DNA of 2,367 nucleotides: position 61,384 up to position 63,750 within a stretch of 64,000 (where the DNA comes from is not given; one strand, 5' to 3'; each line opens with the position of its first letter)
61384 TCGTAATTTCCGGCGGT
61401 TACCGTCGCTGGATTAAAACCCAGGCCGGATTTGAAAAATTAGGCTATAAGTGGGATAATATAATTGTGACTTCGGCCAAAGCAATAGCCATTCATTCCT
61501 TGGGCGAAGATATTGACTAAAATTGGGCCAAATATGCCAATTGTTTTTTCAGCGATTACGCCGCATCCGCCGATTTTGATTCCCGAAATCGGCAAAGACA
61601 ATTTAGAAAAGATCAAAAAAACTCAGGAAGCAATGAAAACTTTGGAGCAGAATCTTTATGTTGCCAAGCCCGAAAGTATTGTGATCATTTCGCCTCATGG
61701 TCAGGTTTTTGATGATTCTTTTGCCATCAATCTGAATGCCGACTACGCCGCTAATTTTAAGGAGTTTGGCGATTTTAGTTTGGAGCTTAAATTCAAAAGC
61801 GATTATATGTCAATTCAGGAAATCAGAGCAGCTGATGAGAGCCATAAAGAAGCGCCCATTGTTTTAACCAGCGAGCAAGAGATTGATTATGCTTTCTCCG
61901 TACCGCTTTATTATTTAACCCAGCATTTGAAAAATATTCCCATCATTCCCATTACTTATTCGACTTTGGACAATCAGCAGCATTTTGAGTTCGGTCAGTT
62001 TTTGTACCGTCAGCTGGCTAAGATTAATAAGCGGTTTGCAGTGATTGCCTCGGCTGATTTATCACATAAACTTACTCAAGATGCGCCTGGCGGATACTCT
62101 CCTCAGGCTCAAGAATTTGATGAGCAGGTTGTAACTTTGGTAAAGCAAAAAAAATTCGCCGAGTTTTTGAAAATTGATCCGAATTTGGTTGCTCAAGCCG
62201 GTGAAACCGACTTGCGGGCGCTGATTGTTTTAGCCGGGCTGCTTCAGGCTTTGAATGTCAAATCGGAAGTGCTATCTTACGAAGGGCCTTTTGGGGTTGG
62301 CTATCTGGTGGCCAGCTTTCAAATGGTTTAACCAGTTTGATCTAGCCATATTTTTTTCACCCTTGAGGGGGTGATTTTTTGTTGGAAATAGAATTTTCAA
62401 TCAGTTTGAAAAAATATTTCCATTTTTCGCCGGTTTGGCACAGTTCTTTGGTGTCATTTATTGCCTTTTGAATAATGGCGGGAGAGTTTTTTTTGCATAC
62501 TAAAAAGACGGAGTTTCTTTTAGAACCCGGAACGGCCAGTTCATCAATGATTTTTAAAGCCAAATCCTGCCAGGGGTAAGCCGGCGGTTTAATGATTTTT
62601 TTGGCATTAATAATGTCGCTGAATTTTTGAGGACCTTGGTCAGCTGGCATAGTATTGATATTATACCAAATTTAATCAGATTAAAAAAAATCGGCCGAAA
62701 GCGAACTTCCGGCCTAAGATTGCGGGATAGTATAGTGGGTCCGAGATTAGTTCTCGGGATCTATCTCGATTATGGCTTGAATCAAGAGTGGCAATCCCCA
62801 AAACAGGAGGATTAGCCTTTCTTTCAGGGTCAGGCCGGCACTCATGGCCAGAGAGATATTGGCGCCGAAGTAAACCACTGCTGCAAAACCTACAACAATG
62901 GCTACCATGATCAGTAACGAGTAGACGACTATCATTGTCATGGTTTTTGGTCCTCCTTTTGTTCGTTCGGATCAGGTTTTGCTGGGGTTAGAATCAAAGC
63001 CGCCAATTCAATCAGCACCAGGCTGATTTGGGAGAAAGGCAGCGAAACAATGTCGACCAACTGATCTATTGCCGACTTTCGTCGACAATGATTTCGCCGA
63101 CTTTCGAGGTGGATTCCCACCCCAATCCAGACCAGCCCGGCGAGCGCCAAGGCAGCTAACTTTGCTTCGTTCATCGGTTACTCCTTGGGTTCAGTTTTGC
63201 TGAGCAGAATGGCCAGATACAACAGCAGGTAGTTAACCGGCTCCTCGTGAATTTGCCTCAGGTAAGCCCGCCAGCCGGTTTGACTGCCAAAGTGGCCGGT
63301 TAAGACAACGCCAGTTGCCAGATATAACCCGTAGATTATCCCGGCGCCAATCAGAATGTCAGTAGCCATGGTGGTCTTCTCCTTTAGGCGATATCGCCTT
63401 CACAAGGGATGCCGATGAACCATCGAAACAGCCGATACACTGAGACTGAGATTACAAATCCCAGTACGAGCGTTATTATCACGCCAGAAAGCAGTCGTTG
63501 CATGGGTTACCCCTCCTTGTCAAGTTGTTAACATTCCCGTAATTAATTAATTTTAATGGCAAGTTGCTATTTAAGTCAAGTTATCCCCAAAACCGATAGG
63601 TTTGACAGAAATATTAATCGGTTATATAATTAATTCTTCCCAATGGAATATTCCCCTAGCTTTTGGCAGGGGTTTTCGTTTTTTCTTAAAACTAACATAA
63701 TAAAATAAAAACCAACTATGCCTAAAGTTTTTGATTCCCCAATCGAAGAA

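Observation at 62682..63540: GC-rich operon of four consecutive tiny membrane proteins (39, 63, 78 and 64 aa)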

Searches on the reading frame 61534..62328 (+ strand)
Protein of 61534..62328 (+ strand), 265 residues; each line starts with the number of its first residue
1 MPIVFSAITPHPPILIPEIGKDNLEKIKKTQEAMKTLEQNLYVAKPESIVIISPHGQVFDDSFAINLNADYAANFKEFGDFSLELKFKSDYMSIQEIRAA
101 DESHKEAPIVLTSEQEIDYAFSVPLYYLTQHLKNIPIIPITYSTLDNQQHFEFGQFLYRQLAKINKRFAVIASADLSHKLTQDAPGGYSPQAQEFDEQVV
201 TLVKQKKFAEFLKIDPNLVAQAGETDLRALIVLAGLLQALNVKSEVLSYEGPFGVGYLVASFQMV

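Call 23: find_related_loci(query=window:61534-62328:+, collection=genome_contigs, flank=10000)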
Query window:61534-62328:+ (265 aa) in genome_contigs; peptide patterns used: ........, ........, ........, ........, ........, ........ (x = any residue, [..] = any of these).
85 stretches matched a pattern; 12 encode a relative of the query (tblastn E <= 1e-3); 12 distinct loci.
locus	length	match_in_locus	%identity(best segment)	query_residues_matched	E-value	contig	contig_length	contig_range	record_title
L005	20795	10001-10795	71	1-265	2e-132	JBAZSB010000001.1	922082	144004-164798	MAG: Patescibacteria group bacterium isolate SO_2017_GW1_162 NODE_23_length_922082_cov_1.706351_OW334_2017, whole genome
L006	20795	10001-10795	70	1-265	3e-130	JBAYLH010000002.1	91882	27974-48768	MAG: Candidatus Buchananbacteria bacterium isolate SO_2016_GW1_99 scaffold00555_OW334_2016, whole genome shotgun sequenc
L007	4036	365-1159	70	1-265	3e-132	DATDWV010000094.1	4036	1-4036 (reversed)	MAG TPA_asm: Patescibacteria group bacterium isolate SMAG_U8121 k141_1547541, whole genome shotgun sequence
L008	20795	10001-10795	68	1-265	2e-128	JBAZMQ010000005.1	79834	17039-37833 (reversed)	MAG: Patescibacteria group bacterium isolate SO_2017_LW4_47 scaffold_353_c1_LW137-91_2017, whole genome shotgun sequence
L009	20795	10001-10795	68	1-265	7e-128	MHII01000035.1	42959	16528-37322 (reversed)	MAG: Candidatus Buchananbacteria bacterium RIFCSPHIGHO2_02_FULL_39_17 rifcsphigho2_02_scaffold_961, whole genome shotgun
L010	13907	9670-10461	63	1-264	2e-118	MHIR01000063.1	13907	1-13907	MAG: Candidatus Buchananbacteria bacterium RIFCSPLOWO2_02_FULL_46_11b rifcsplowo2_02_scaffold_6406, whole genome shotgun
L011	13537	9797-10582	50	1-264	2e-89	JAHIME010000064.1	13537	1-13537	MAG: Patescibacteria group bacterium isolate KR13_N2.mb.53 KR13_N2.mb.53_k141_256021, whole genome shotgun sequence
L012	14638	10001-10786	50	1-264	3e-89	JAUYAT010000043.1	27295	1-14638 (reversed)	MAG: bacterium isolate C19_concoct.bin.47 C19_k141_50785, whole genome shotgun sequence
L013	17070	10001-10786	45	1-264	9e-78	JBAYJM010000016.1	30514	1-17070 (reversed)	MAG: Candidatus Buchananbacteria bacterium isolate SO_2016_GW1_56 scaffold02708_OW334_2016, whole genome shotgun sequenc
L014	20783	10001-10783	44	1-262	3e-76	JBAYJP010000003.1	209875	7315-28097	MAG: Candidatus Magasanikiibacteriota bacterium isolate SO_2016_GW1_59 scaffold00117_OW334_2016, whole genome shotgun se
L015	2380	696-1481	40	1-264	9e-69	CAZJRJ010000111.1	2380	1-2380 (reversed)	MAG TPA_asm: uncultured Gammaproteobacteria bacterium isolate binchicken_co181_594 genome assembly, contig: NODE_113917_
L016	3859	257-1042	40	1-264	2e-65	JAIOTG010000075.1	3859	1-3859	MAG: bacterium isolate SMBSF64 bin_7_k127_399947, whole genome shotgun sequence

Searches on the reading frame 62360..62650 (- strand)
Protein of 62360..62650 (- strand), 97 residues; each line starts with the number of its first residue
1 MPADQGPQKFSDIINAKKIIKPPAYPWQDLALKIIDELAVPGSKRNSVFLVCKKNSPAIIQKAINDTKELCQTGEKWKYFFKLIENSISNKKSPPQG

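Call 4: search_protein_families(library=pfam, proteins=[window:62360-62650:-], max_evalue=10)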
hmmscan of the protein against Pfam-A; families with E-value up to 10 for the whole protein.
seq(97 aa): 0 families

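Call 5: search_protein_families(library=ncbifam, proteins=[window:62360-62650:-], max_evalue=10)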
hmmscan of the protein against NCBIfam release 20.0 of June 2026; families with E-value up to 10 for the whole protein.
seq(97 aa): 0 families

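Call 40: find_related_loci(query=A4, collection=metagenome_contigs, flank=3500)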
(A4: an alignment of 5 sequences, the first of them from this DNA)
Query A4 (97 aa) in metagenome_contigs; peptide patterns used: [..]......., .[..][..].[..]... (x = any residue, [..] = any of these).
600 stretches matched a pattern (row limit reached: there are more); 139 encode a relative of the query (tblastn E <= 1e-3); the best 80 are kept; 80 distinct loci.
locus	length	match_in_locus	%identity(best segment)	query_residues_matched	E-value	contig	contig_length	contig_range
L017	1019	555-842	100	1-96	9e-65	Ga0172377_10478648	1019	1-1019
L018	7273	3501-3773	66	1-91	1e-36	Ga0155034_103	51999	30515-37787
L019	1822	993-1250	63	1-86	2e-35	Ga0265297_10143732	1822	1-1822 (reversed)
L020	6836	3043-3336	63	1-97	2e-35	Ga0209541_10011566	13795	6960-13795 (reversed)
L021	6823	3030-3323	63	1-97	2e-35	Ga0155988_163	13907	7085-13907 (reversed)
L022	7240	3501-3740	70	4-83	1e-35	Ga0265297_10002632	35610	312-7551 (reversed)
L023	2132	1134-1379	67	3-84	5e-35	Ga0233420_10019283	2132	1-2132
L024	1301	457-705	63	1-83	5e-35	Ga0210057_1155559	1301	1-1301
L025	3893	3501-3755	64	4-93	2e-34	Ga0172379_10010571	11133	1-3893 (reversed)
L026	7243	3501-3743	67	4-84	2e-34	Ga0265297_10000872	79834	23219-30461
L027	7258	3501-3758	63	1-86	3e-34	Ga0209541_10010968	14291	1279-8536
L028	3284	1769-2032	59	1-93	6e-34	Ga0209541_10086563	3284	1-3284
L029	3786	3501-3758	63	1-86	3e-34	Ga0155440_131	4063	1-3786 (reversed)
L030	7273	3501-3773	60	4-93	1e-33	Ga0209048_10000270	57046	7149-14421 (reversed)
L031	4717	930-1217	60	1-96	2e-33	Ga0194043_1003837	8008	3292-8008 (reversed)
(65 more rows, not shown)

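Call 46: search_protein_families(library=phrogs, proteins=[window:62360-62650:-], max_evalue=1)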
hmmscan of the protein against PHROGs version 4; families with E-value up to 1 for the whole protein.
seq(97 aa): 0 families

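Call 47: search_protein_families(library=padloc, proteins=[window:62360-62650:-], max_evalue=1)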
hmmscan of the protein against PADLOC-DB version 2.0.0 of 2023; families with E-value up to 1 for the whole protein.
seq(97 aa): 0 families

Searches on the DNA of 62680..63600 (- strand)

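Call 62: search_dna_similar(query=window:62680-63600:-, collection=phages, mode=distant)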
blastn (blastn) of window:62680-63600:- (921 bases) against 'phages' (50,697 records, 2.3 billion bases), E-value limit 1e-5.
No match.

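Call 63: search_dna_similar(query=window:62680-63600:-, collection=plasmids, mode=distant)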
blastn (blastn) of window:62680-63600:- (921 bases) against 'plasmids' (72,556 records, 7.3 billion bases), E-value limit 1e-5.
No match.

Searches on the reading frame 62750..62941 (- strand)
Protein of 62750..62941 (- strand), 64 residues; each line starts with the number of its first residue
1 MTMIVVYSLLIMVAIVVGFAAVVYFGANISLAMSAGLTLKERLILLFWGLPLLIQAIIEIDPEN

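Call 4: search_protein_families(library=pfam, proteins=[window:62750-62941:-], max_evalue=10)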
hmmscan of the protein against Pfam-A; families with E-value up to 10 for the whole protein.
seq(64 aa): 1 family
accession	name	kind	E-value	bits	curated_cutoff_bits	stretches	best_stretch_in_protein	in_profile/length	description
PF13239.11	2TM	-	1.6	9.3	24.8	1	22-57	18-56/79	2TM domain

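Call 5: search_protein_families(library=ncbifam, proteins=[window:62750-62941:-], max_evalue=10)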
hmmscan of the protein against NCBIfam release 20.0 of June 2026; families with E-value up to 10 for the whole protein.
seq(64 aa): 1 family
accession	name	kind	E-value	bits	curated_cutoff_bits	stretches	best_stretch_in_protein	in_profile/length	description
NF008336.0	PRK11122.1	equivalog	0.031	13.9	248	1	9-57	17-65/222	arginine ABC transporter permease ArtM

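Call 35: find_homologous_proteins(query=A2, max_evalue=10)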
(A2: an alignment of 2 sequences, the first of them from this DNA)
Query A2 (2 sequences) (64 aa, profile of the alignment): 2 proteins with E <= 10 among 36 candidates.
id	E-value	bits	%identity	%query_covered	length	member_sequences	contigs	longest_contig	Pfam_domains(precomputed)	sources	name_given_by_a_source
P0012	2.4e-38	147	74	95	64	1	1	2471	-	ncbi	-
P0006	1.6e-34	135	100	97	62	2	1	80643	-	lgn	-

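Call 46: search_protein_families(library=phrogs, proteins=[window:62750-62941:-], max_evalue=1)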
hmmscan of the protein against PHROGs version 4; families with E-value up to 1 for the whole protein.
seq(64 aa): 1 family
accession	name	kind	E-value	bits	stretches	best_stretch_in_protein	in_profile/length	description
phrog_36157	-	unknown function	0.35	11.3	1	2-34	11-45/227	-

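Call 47: search_protein_families(library=padloc, proteins=[window:62750-62941:-], max_evalue=1)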
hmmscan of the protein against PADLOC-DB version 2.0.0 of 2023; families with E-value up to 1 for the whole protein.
seq(64 aa): 0 families

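Call 61: find_related_loci(query=A2, collection=viral_contigs, flank=4000)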
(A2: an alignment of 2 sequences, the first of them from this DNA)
Query A2 (64 aa) in viral_contigs; peptide patterns used: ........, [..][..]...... (x = any residue, [..] = any of these).
32 stretches matched a pattern, but none encodes a relative of the query by tblastn (E <= 1e-3).

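Call 70: predict_structure(alignment_id=A2)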
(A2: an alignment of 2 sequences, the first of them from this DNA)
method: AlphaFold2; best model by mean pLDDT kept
length: 64 residues; sequences in the alignment: 2
mean_pLDDT: 76.2   pTM: 0.50
mean pLDDT of the five models: 76.2, 75.7, 74.4, 72.1, 69.3
residues with pLDDT >= 90: 0; 70-90: 55; 50-70: 8; < 50: 1
segments of 3 or more residues with pLDDT < 50: none
pLDDT, mean of each block of 10 residues (from residue 1): 78 82 82 78 75 71 54
secondary structure, 60 per line:
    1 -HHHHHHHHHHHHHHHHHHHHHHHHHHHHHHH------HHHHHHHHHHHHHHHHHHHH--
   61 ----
elements in order: H2-32 H39-58
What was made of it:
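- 62747..62941 (-): ORF4, 64 aa, a two-TM hairpin with an acidic C-terminus. Its ATG overlaps the ORF3 stop (ATGA). SD AAGGAGG at 62958-62952. The AF2 model is a hairpin of helices 2-32 and 39-58 at pLDDT 76 (call 70).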

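Call 73: fold_search(model_id=the predicted structure, library=pdb)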
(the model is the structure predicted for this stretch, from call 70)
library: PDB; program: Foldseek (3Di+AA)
matches with E <= 10: 232; with E <= 0.001: 0
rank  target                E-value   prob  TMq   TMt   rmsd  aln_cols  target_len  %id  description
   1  9b77_A                1.0e+00  0.87  0.65  0.16   2.4        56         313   12  Cryo-EM Structure of the Glycosyltransferase ArnC from Salmonella enterica in the Apo State Determined on Krios micros (released 2025-02-05)
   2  9bhe_B                1.4e+00  0.89  0.70  0.17   2.5        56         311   12  Salmonella undecaprenyl-phosphate 4-deoxy-4-formamido-L-arabinose transferase (ArnC) bound to UDP (released 2025-02-12)
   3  8vxh_A                1.4e+00  0.82  0.66  0.16   2.4        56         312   12  Cryo-EM Structure of the Glycosyltransferase ArnC from Salmonella enterica in the Apo State Determined on Talos Arctic (released 2025-02-05)
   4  9asc_A                1.6e+00  0.80  0.66  0.16   2.4        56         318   12  Cryo-EM Structure of the Glycosyltransferase ArnC from Salmonella enterica in the UDP-bound State Determined on Talos  (released 2025-02-05)
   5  9bhe_A                1.8e+00  0.84  0.70  0.17   2.3        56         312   12  Salmonella undecaprenyl-phosphate 4-deoxy-4-formamido-L-arabinose transferase (ArnC) bound to UDP (released 2025-02-12)
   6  2yqy_B                2.1e+00  0.23  0.41  0.22  15.8        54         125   30  Crystal structure of TT2238, a four-helix bundle protein (released 2008-03-04)
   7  8txr_d                2.4e+00  0.63  0.52  0.55   2.0        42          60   21  E. coli ExoVII(H238A) (released 2024-01-31)
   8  1s5l_Z                2.6e+00  0.30  0.48  0.52   4.3        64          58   19  Architecture of the photosynthetic oxygen evolving center (released 2004-02-24)
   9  4bne_A                2.7e+00  0.80  0.73  0.18   2.2        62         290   13  Pacsin2 Interacts with Membranes and Actin-Filaments (released 2014-05-14)
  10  8d06_J                2.7e+00  0.20  0.40  0.38   6.0        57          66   14  Hallucinated C3 protein assembly HALC3_104 (released 2022-09-28)
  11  7emf_0                2.9e+00  0.69  0.73  0.20   3.0        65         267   14  Human Mediator (deletion of MED1-IDR) in a Tail-extended conformation (released 2021-05-05)
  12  6wb9_5                2.9e+00  0.11  0.31  0.18   7.2        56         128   23  Structure of the S. cerevisiae ER membrane complex (released 2020-06-03)
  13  5b5e_z                3.1e+00  0.28  0.47  0.48   3.9        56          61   16  Crystal structure analysis of Photosystem II complex (released 2017-02-01)
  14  1vf7_E                3.3e+00  0.23  0.47  0.15   4.9        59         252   10  Crystal structure of the membrane fusion protein, MexA of the multidrug transporter (released 2004-05-25)
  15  7lbm_n                3.3e+00  0.12  0.34  0.12   5.7        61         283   15  Structure of the human Mediator-bound transcription pre-initiation complex (released 2021-03-24)
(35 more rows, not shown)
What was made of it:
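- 62747..62941 (-): Foldseek against PDB gave nothing below E = 1 (call 73).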
